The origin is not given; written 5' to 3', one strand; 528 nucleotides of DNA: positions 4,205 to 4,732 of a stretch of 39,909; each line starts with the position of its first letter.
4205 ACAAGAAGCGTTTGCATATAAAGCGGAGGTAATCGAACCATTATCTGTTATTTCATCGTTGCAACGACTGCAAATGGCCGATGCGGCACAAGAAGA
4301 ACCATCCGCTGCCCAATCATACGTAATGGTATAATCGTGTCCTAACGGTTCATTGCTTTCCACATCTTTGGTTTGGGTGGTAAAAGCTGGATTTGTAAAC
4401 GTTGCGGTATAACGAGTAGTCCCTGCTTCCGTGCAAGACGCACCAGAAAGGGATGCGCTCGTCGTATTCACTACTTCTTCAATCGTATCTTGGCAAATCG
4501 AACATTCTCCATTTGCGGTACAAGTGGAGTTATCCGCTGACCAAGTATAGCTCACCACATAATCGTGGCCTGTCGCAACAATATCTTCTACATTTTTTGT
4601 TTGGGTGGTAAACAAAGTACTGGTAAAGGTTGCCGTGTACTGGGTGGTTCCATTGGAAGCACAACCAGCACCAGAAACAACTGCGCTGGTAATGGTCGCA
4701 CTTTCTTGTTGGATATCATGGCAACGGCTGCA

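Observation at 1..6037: A 6-kb open reading frame, missing from the supplied ORF track, encodes a giant secreted cohesin + 24-repeat Cys-rich protein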

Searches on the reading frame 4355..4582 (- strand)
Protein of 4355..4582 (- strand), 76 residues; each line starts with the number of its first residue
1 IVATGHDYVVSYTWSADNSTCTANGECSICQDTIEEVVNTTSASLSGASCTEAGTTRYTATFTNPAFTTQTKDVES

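Call 38: search_solved_structures(query=A2, max_evalue=10, show_alignments=3)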
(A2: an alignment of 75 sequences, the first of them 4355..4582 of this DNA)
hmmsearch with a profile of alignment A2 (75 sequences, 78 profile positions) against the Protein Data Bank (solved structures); distinct sequences matched with E-value up to 10: 13.
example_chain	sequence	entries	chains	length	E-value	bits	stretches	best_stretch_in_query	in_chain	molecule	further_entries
2b4h_A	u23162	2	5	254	0.12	15.8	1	11-32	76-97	Outer capsid protein VP4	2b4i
1slq_A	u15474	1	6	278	0.13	15.7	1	11-32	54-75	VP4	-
6wxf_1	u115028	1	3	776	0.23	14.9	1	11-32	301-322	Outer capsid protein VP4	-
8ygr_B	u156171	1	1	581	0.29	14.6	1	11-32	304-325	Outer capsid protein VP4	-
8ygr_A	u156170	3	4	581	0.29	14.6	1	11-32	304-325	Outer capsid protein VP4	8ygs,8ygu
8ygr_C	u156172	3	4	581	0.3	14.6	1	11-32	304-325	Outer capsid protein VP4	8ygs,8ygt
10id_2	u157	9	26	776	0.31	14.5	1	11-32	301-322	Outer capsid protein VP4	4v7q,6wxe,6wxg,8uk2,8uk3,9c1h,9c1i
8bp8_A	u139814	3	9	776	0.35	14.3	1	11-32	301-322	Outer capsid protein VP4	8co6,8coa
8ygu_A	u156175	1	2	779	0.37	14.2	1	11-32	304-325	Outer capsid protein VP4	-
8ole_X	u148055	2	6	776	0.39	14.2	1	11-32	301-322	Outer capsid protein VP4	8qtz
7ums_1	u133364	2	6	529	1.1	12.7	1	11-33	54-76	Outer capsid protein VP5*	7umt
4lld_B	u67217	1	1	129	1.4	12.4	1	35-73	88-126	Ig lambda-2 chain C region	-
4llm_B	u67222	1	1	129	1.6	12.2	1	35-73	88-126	Ig lambda-2 chain C region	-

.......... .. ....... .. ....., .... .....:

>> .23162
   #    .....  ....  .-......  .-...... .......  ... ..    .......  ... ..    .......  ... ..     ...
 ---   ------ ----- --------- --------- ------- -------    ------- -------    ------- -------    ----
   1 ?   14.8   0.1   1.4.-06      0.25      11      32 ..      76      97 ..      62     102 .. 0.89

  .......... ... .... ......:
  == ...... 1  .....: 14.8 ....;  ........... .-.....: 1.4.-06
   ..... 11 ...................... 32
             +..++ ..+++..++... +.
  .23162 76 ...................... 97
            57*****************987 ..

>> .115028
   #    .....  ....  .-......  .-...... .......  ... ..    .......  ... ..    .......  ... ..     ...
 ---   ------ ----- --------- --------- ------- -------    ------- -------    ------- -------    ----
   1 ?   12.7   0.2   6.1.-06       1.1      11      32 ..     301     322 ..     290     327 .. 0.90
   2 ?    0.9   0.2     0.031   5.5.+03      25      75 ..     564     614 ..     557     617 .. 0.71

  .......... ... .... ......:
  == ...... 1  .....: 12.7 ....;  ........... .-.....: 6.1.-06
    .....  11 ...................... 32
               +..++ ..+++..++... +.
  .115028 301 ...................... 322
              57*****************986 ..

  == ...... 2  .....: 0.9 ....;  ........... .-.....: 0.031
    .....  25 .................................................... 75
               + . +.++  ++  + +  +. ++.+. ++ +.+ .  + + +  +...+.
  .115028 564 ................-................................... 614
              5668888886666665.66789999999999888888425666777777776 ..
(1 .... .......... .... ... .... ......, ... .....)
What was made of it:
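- Tried and rejected: A PDB profile search gave only a chance 22-residue match to rotavirus VP4 (call 38).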

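Call 39: search_protein_families(library=pfam, alignment_id=A2, max_evalue=10)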
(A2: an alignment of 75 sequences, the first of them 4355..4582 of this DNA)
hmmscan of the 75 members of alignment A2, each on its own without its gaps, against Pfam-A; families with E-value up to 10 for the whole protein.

A. member 1, window:4355-4582:- (76 aa): 0 families

B. families by the number of members that match (of 75 scanned): 38 families (the first 25 are shown)
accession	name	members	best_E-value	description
PF24458.1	DUF7573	3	0.3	Domain of unknown function (DUF7573)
PF23373.1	DUF7093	2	0.00076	Family of unknown function (DUF7093)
PF18322.6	CLIP_1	2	0.02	Serine protease Clip domain PPAF-2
PF16403.11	Bact_surface_Ig-like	2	0.038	Bacterial surface protein, Ig-like domain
PF05495.17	zf-CHY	1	0.0059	CHY zinc finger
PF09244.16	Suc_Porlyase_C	1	0.0062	Sucrose phosphorylase, C-terminal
PF05077.17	DUF678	1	0.0093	Protein of unknown function (DUF678)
PF25533.1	Lysostaphin_N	1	0.015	Lysostaphin, N-terminal domain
PF21313.2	EthR_C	1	0.018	Transcriptional regulator EthR, C-terminal domain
PF20579.4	LapA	1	0.027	LapA domain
PF11866.13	DUF3386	1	0.033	Protein of unknown function (DUF3386)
PF20578.4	aBig_2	1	0.034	Atrophied bacterial Ig domain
PF08917.16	ecTbetaR2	1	0.039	Transforming growth factor beta receptor 2 ectodomain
PF08476.15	VD10_N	1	0.04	Viral D10 N-terminal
PF07841.18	DM4_12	1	0.041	DM4/DM12 family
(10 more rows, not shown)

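Call 42: find_related_loci(query=A3, collection=genome_contigs, flank=10000)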
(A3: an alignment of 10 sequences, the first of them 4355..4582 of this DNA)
Query A3 (76 aa) in genome_contigs; peptide patterns used: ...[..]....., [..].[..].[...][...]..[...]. (x = any residue, [..] = any of these).
123 stretches matched a pattern; 99 encode a relative of the query (tblastn E <= 1e-3); the best 80 are kept; 78 distinct loci.
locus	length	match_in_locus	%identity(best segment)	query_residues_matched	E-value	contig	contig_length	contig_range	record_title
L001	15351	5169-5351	55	11-72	8e-16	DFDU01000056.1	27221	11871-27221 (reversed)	MAG TPA_asm: Lachnospiraceae bacterium UBA3820 UBA3820_contig_90930, whole genome shotgun sequence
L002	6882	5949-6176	46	1-75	1e-15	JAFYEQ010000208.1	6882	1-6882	MAG: Oscillospiraceae bacterium isolate RGIG7021 Sheep_Rumen.Co__c2625337, whole genome shotgun sequence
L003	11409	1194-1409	51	4-75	1e-15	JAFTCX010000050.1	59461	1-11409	MAG: Clostridia bacterium isolate RGIG3704 Goat_Rumen.Co__c1660576, whole genome shotgun sequence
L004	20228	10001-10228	46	1-75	3e-15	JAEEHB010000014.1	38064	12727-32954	MAG: Clostridiaceae bacterium isolate Tb.RUG.112 k141_3838277_flag=1_multi=11.0000_len=38064, whole genome shotgun seque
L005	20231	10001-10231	51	1-75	2e-15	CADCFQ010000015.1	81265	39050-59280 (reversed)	MAG: uncultured Ruminococcus sp. isolate RUG14607 genome assembly, contig: RUG14607_asm_15, whole genome shotgun sequenc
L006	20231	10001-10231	47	1-75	1e-14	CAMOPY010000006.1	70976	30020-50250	MAG: uncultured Ruminococcus sp. isolate SRR873604_bin.54_metaWRAP_v1.3_MAG genome assembly, contig: NODE_332_length_709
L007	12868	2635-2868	53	1-76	2e-14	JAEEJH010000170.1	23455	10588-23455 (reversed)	MAG: Clostridiales bacterium isolate Tb.RUG.165 k141_11886280_flag=0_multi=22.0000_len=23455, whole genome shotgun seque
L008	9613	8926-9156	48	1-76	3e-14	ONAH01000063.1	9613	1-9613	uncultured Clostridiales bacterium isolate RUG122 genome assembly, contig: k87_9583663, whole genome shotgun sequence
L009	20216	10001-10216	52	1-71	7e-14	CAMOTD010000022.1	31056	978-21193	MAG: uncultured Clostridia bacterium isolate SRR873608_bin.71_metaWRAP_v1.3_MAG genome assembly, contig: NODE_3644_lengt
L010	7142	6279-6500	47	3-75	1e-13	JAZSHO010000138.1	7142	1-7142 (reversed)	MAG: Faecousia sp. isolate T1900044574_TS20190040.MAGScoT_cleanbin_000061 SGB_481_k141_1488743, whole genome shotgun seq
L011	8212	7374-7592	48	3-74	4e-13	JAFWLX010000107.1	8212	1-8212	MAG: Atopobiaceae bacterium isolate RGIG5859 Sheep_Jejunum-2__c119493, whole genome shotgun sequence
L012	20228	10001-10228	50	1-75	3e-13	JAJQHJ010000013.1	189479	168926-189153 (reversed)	MAG: Oscillospiraceae bacterium isolate U.5_2 NODE_4_length_189479_cov_39.170496, whole genome shotgun sequence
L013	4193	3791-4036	48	1-74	5e-13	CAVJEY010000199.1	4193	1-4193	Christensenellaceae bacterium Phil1 isolate H07681-L1_cleanbin_000023 genome assembly, contig: Spades_H07681-L1_contig_1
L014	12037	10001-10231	48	1-75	5e-13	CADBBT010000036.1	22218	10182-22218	MAG: Ruminococcaceae bacterium isolate RUG13829 genome assembly, contig: RUG13829_asm_36, whole genome shotgun sequence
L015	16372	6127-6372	48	2-75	7e-13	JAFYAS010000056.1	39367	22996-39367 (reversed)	MAG: Lachnospiraceae bacterium isolate RGIG6919 Sheep_Rumen-5__c1661208, whole genome shotgun sequence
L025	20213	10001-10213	42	1-72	7e-12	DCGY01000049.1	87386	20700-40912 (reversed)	MAG TPA_asm: Lachnospiraceae bacterium UBA1766 UBA1766_contig_4181, whole genome shotgun sequence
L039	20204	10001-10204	51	10-76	9e-11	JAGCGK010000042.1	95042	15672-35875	MAG: Clostridiales bacterium isolate RGIG9768 Yak_Omasum-5__c255043, whole genome shotgun sequence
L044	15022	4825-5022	45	6-71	2e-10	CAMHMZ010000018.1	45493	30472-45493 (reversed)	MAG: uncultured Clostridia bacterium isolate SRR11784281_bin.87_metaWRAP_v1.3_MAG genome assembly, contig: ERZ12203356.8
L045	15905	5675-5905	43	1-75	2e-10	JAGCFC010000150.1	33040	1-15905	MAG: Salinivirgaceae bacterium isolate RGIG9734 Yak_Omasum-3__c823699, whole genome shotgun sequence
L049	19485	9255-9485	46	1-76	4e-10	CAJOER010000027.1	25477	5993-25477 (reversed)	uncultured Eubacterium sp. isolate Red_deer_2_mag_128 genome assembly, contig: scaffold_5243, whole genome shotgun seque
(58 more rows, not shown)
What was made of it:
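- Tried and rejected: It worked with 10 window units (call 42).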

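Call 47: search_protein_families(library=pfam, proteins=[L044:754-7227:+, L025:4544-11680:+, L045:3149-7249:+, L049:6834-10769:+, L004:8039-10519:+, L039:11137-13359:+, L001:4074-7448:+], max_evalue=0.0001)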
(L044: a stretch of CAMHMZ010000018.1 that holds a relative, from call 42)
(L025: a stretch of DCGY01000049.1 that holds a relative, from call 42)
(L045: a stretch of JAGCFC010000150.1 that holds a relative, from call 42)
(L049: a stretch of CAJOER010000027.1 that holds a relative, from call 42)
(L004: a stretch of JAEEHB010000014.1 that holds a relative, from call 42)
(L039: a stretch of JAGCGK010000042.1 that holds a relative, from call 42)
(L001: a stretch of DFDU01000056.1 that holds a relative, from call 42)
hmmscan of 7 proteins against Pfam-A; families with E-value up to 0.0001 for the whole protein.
L044:754-7227:+ (2158 aa): 1 family
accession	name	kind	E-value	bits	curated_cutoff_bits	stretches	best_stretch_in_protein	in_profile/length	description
PF09479.16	Flg_new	-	1.4e-06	28.8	27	1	1163-1226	3-64/65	Listeria-Bacteroides repeat domain (List_Bact_rpt)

L025:4544-11680:+ (2379 aa): 1 family
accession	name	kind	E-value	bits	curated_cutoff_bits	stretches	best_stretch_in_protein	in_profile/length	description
PF09479.16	Flg_new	-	1.2e-15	57.8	27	2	1431-1493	1-64/65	Listeria-Bacteroides repeat domain (List_Bact_rpt)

L045:3149-7249:+ (1367 aa): 3 families
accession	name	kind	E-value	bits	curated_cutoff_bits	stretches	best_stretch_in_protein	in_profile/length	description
PF13306.12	LRR_5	-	9.4e-196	640.1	27.7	6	205-334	1-127/127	BspA type Leucine rich repeat region (6 copies)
PF13855.12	LRR_8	-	3.7e-23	81.5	27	0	179-223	11-56/61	Leucine rich repeat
PF12799.13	LRR_4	-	3.4e-05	24.4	27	0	178-209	10-41/44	Leucine Rich repeats (2 copies)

L049:6834-10769:+ (1312 aa): 2 families
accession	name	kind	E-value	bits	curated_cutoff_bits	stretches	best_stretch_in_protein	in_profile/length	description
PF02368.24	Big_2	-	7.1e-06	26.3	22.8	1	1227-1308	2-77/79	Bacterial Ig-like domain (group 2)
PF09479.16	Flg_new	-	4.6e-05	23.9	27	1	613-668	6-57/65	Listeria-Bacteroides repeat domain (List_Bact_rpt)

L004:8039-10519:+ (827 aa): 0 families

L039:11137-13359:+ (741 aa): 2 families
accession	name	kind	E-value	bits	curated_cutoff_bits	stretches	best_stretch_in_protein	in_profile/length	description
PF13946.11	DUF4214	-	3.9e-44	149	23.2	2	538-603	1-69/72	Domain of unknown function (DUF4214)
PF20585.4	Pectate_lyase_5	-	1.1e-05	26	24.3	0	57-133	2-58/126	Putative pectate lyase-like adhesive domain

L001:4074-7448:+ (1125 aa): 1 family
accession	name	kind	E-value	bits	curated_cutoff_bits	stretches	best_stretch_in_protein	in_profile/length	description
PF02368.24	Big_2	-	4.3e-10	39.8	22.8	1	203-259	9-66/79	Bacterial Ig-like domain (group 2)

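Call 48: search_protein_representatives(alignment_id=A2)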
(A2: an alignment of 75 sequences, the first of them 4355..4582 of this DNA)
Query: 75 sequences, 78 profile positions. Proteins with E-value up to 0.001 (for the whole library): 7796; up to 1e-10: 5190; up to 1e-30: 1835. The best 150 are listed.
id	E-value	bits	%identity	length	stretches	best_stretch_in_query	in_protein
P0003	0.0e+00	1119.5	-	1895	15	1-78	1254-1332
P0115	0.0e+00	1090.7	-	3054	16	2-76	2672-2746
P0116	0.0e+00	996.0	-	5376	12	1-76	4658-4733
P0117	1.6e-294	967.1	-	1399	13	1-77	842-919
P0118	9.4e-271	890.9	-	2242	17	2-77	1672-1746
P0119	7.3e-257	846.4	-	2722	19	2-77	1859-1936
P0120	2.2e-251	828.9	-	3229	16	2-77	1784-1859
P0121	3.5e-246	812.2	-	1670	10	1-77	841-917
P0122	1.1e-243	804.3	-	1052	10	1-78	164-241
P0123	5.3e-234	773.2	-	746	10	2-77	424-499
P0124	1.2e-225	746.4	-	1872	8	1-77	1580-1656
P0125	2.4e-225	745.5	-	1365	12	1-77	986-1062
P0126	1.0e-223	740.2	-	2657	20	1-77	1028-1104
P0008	2.6e-221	732.5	-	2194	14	2-73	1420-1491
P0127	1.2e-219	727.2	-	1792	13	1-76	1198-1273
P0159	2.1e-177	591.8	-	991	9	2-77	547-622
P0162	1.6e-173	579.4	-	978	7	1-76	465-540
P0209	1.4e-139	470.6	-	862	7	2-77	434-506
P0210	2.7e-139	469.7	-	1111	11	1-77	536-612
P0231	6.2e-130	439.7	-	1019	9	1-77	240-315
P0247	1.2e-124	422.7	-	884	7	2-77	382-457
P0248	1.8e-124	422.2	-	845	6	1-78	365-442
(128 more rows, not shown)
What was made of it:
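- Repeats are very numerous across the family (call 48). Thousands of homologous proteins exist (call 48).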

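Call 53: search_protein_families(library=pfam, proteins=[P0231, P0247, P0159, P0162, P0210, P0248, P0209], max_evalue=0.001)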
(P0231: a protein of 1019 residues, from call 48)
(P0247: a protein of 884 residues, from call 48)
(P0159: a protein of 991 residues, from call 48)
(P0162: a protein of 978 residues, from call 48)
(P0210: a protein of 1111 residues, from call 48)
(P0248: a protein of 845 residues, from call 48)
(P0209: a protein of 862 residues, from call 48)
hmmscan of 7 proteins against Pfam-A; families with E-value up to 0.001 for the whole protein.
P0231 (1019 aa): 4 families
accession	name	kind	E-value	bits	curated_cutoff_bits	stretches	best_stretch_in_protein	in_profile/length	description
PF00395.25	SLH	-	1.3e-23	83.1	20.8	2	899-942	1-44/44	S-layer homology domain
PF00963.24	Cohesin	-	3.4e-09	37.5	24.1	1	33-138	3-116/139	Cohesin domain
PF25020.1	TTR_TEN1-4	-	1.4e-06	28.5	27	0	615-648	42-75/86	Teneurin TTR-like domain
PF00096.32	zf-C2H2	-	0.00055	20.7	25.2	0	545-557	1-13/23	Zinc finger, C2H2 type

P0247 (884 aa): 2 families
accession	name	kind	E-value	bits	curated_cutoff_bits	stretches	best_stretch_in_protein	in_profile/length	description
PF00395.25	SLH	-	1e-33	115.5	20.8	3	771-813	1-43/44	S-layer homology domain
PF00963.24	Cohesin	-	9.2e-06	26.3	24.1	1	36-154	2-137/139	Cohesin domain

P0159 (991 aa): 0 families

P0162 (978 aa): 6 families
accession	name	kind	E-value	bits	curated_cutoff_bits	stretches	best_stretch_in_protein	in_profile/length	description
PF00395.25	SLH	-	8.2e-28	96.6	20.8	3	866-908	1-43/44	S-layer homology domain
PF13290.12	CHB_HEX_C_1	-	2.3e-18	66.3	22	1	712-778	1-67/67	Chitobiase/beta-hexosaminidase C-terminal domain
PF13287.12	Fn3_assoc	-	1.3e-17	64.1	23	1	723-781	1-59/59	Fn3 associated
PF00963.24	Cohesin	-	3.7e-05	24.4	24.1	1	37-119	3-81/139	Cohesin domain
PF12014.13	Cyclin_D1_bind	-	0.0006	20.7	22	0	274-321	98-145/156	Cyclin D1 binding domain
PF13643.11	DUF4145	-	0.00066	20.1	23.1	0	562-577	56-71/88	Domain of unknown function (DUF4145)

P0210 (1111 aa): 2 families
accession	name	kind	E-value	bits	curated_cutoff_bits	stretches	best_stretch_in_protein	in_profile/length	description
PF23674.1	RYYR-CCHC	-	6.9e-07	29.5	27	0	411-435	30-54/79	RYYR-CCHC domain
PF00963.24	Cohesin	-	1.8e-05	25.4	24.1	1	38-156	10-135/139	Cohesin domain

P0248 (845 aa): 0 families

P0209 (862 aa): 1 family
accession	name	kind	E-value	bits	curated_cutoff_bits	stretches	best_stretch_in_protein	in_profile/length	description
PF00963.24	Cohesin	-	5.1e-20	72.5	24.1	2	159-281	2-139/139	Cohesin domain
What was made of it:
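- Some family members have no recognisable head domain (calls 47, 53).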
